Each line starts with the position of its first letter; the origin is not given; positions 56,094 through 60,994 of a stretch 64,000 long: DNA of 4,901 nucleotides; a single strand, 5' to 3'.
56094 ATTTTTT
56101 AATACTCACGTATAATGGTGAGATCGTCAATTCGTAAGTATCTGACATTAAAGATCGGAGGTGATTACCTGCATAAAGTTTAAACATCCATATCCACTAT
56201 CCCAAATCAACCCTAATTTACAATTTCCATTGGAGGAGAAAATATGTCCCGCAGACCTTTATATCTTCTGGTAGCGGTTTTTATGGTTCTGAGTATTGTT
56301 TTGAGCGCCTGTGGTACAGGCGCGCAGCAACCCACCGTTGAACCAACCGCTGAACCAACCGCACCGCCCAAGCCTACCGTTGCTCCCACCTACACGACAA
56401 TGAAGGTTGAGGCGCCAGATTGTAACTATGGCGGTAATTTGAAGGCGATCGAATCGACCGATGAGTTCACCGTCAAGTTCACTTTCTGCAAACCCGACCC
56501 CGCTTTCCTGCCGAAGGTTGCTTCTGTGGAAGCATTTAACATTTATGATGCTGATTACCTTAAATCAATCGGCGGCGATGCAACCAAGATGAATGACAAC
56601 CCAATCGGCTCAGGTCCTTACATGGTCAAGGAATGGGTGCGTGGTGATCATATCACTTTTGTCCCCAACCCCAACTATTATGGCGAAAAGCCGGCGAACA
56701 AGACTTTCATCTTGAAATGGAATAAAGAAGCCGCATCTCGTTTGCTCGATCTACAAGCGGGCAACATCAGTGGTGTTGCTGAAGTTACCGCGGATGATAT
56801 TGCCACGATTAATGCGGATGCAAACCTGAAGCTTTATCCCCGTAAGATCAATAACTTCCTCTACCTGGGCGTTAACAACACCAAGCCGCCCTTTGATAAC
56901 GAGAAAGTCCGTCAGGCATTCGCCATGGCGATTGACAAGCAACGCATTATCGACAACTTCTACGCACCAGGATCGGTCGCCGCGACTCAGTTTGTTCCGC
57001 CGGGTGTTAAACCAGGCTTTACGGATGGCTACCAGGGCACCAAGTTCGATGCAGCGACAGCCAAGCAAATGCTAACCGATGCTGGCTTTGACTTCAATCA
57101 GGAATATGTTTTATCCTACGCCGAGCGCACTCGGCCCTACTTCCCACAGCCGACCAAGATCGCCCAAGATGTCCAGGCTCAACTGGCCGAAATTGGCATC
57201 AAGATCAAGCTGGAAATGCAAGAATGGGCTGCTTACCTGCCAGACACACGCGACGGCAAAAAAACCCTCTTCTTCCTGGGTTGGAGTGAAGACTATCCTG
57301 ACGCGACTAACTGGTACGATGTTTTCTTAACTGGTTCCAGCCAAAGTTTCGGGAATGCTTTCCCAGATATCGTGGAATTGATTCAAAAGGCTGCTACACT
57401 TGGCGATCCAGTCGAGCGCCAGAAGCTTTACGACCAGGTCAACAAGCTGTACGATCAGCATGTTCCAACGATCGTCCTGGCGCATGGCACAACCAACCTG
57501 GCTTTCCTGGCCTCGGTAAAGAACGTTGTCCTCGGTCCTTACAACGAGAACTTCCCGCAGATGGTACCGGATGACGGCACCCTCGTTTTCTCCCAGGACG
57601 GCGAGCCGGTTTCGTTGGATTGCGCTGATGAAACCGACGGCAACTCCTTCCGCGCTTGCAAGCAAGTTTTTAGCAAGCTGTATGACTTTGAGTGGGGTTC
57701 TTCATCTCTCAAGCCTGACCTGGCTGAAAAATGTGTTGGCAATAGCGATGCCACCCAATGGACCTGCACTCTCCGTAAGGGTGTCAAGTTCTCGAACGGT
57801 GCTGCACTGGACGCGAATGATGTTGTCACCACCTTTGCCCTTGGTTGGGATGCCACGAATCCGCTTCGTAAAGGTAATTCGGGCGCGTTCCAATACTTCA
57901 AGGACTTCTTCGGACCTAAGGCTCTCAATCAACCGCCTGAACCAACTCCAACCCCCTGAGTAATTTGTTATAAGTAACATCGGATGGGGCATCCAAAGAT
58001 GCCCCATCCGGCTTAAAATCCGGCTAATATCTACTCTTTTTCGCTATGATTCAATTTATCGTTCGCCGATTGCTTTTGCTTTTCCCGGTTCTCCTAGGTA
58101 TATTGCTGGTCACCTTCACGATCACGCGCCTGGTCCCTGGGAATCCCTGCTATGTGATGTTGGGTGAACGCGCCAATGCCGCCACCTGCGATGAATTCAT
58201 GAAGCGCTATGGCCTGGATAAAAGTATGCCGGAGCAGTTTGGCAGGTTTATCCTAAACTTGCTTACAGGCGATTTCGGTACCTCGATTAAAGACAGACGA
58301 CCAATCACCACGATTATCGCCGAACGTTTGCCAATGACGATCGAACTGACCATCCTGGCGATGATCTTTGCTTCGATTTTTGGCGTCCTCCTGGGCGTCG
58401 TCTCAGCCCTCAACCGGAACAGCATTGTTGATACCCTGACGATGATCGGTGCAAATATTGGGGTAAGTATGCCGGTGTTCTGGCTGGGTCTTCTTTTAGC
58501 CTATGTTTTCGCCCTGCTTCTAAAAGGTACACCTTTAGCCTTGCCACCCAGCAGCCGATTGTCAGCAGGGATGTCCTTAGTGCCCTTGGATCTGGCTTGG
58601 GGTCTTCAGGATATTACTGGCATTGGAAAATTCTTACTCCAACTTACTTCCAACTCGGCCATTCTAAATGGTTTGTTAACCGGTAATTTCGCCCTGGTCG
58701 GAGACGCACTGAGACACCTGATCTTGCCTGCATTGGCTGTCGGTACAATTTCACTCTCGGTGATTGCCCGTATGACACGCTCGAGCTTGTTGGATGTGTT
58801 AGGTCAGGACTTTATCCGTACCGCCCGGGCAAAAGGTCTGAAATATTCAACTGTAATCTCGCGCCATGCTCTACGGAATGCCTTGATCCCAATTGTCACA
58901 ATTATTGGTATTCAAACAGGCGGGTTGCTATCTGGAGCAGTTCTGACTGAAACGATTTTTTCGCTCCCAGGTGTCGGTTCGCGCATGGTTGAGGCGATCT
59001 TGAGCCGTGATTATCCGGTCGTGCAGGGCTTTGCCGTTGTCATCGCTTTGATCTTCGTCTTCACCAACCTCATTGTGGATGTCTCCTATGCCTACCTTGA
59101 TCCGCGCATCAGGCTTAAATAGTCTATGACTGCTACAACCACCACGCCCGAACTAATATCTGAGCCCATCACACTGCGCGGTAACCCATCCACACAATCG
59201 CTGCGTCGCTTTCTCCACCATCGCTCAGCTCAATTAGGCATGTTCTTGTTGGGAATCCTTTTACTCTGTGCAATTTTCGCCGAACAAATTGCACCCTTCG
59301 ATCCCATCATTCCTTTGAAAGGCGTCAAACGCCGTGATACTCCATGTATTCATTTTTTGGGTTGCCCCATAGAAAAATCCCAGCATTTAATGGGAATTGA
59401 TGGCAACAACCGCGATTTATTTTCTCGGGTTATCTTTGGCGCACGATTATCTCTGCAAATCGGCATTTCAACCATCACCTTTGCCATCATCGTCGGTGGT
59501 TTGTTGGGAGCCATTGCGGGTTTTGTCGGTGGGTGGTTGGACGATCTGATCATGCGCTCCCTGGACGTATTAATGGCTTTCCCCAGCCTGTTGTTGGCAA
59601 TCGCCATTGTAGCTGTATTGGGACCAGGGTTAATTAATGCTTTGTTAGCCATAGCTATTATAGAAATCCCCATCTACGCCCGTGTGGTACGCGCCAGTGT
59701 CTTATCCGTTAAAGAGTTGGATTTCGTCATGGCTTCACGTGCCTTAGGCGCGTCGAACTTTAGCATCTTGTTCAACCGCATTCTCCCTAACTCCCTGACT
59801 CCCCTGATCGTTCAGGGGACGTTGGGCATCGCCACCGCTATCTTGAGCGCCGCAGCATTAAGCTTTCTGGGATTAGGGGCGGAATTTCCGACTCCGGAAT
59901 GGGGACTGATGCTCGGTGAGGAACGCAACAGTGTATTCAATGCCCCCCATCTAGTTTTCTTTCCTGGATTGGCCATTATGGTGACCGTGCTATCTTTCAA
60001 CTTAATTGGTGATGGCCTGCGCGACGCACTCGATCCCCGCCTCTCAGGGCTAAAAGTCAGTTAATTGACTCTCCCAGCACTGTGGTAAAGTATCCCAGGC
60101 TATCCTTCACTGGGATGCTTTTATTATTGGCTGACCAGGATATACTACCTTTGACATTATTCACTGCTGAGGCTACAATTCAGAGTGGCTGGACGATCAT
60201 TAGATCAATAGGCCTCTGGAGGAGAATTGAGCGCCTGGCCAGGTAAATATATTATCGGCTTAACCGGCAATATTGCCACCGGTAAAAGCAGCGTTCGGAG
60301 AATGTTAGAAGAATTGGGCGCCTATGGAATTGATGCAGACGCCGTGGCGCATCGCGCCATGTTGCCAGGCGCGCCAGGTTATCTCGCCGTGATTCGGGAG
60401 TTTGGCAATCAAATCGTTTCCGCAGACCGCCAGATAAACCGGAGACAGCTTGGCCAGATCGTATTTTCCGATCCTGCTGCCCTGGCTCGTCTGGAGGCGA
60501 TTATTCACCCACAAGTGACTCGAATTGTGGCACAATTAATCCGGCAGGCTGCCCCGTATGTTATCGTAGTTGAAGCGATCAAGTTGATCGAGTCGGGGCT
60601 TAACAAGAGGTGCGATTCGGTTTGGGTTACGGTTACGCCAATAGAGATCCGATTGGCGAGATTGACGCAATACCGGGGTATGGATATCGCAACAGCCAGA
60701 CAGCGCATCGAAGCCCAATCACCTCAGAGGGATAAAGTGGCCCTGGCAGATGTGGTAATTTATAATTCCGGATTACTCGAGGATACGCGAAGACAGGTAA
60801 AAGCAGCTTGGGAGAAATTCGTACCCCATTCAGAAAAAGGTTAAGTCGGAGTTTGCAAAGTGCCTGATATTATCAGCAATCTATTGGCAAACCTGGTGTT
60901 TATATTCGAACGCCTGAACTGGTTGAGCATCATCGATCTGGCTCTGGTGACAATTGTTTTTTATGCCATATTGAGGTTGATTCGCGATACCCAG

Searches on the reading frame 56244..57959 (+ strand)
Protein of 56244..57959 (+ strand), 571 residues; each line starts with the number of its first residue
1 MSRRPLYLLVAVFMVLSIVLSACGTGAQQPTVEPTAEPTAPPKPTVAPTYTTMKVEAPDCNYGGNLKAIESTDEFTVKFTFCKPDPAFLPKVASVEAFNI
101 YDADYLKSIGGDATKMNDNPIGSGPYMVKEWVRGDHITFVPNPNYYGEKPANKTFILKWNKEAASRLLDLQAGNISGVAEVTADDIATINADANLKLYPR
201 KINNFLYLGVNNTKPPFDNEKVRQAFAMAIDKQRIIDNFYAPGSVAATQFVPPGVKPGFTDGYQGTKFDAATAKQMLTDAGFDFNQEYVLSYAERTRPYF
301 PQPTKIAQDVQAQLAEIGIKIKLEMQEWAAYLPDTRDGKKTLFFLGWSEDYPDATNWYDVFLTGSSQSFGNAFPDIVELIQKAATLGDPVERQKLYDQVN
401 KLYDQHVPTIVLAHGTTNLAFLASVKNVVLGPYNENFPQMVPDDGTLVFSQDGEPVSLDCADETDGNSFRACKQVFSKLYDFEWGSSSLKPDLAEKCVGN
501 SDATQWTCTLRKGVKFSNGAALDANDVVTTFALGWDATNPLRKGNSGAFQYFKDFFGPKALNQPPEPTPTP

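Call 34: search_protein_families(library=pfam, proteins=[window:56244-57959:+], max_evalue=0.0001)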
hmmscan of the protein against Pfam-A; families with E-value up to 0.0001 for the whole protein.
window:56244-57959:+ (571 aa): 1 family
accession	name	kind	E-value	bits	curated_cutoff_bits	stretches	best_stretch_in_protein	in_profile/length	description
PF00496.27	SBP_bac_5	-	5.1e-80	269.8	32.4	2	55-367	61-366/368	Bacterial extracellular solute-binding proteins, family 5 Middle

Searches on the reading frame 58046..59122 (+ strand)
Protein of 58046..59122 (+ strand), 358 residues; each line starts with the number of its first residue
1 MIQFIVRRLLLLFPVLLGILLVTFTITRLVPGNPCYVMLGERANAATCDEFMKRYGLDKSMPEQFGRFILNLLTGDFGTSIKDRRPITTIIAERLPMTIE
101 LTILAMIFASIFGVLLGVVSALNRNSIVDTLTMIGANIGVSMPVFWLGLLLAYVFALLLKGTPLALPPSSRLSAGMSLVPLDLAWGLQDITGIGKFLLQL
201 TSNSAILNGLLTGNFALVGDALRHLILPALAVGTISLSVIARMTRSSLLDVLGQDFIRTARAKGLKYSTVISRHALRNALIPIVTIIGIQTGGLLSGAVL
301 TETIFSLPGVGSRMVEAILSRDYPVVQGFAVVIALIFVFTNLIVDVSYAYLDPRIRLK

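Call 33: search_protein_families(library=pfam, proteins=[window:58046-59122:+], max_evalue=0.0001)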
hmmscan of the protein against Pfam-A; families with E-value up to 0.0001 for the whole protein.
window:58046-59122:+ (358 aa): 2 families
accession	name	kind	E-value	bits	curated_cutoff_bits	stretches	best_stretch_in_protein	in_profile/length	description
PF00528.27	BPD_transp_1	-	4.1e-41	141.2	26.4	1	113-356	1-183/184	Binding-protein-dependent transport system inner membrane component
PF19300.4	BPD_transp_1_N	-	3.2e-13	50.3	23.8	1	1-102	1-114/114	Binding-prot-dependent transport system membrane comp, N-term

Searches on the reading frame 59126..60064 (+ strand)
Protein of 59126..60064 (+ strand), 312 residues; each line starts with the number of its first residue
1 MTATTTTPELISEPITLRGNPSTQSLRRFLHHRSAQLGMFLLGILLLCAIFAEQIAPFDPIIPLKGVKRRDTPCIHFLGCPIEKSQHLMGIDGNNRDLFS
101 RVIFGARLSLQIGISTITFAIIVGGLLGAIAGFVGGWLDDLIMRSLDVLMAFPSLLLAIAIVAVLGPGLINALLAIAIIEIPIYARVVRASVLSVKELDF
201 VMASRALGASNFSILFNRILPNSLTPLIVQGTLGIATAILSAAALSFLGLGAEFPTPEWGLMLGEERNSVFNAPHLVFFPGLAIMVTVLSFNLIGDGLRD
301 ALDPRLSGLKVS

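Call 33: search_protein_families(library=pfam, proteins=[window:59126-60064:+], max_evalue=0.0001)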
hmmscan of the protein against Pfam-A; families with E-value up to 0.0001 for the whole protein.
window:59126-60064:+ (312 aa): 2 families
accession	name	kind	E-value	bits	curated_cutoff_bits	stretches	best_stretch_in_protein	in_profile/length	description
PF00528.27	BPD_transp_1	-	8.9e-33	114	26.4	1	124-307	1-183/184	Binding-protein-dependent transport system inner membrane component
PF12911.12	OppC_N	-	1.9e-09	37.7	23.9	1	24-60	5-41/53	N-terminal TM domain of oligopeptide transport permease C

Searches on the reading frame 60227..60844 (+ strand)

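Call 80: search_protein_families(library=pfam, proteins=[window:60227-60844:+], max_evalue=0.001)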
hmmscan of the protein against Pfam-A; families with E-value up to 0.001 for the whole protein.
window:60227-60844:+ (205 aa): 1 family
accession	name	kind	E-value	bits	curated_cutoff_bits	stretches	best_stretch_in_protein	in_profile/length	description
PF01121.26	CoaE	-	1.6e-44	152.2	27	1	8-184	1-178/180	Dephospho-CoA kinase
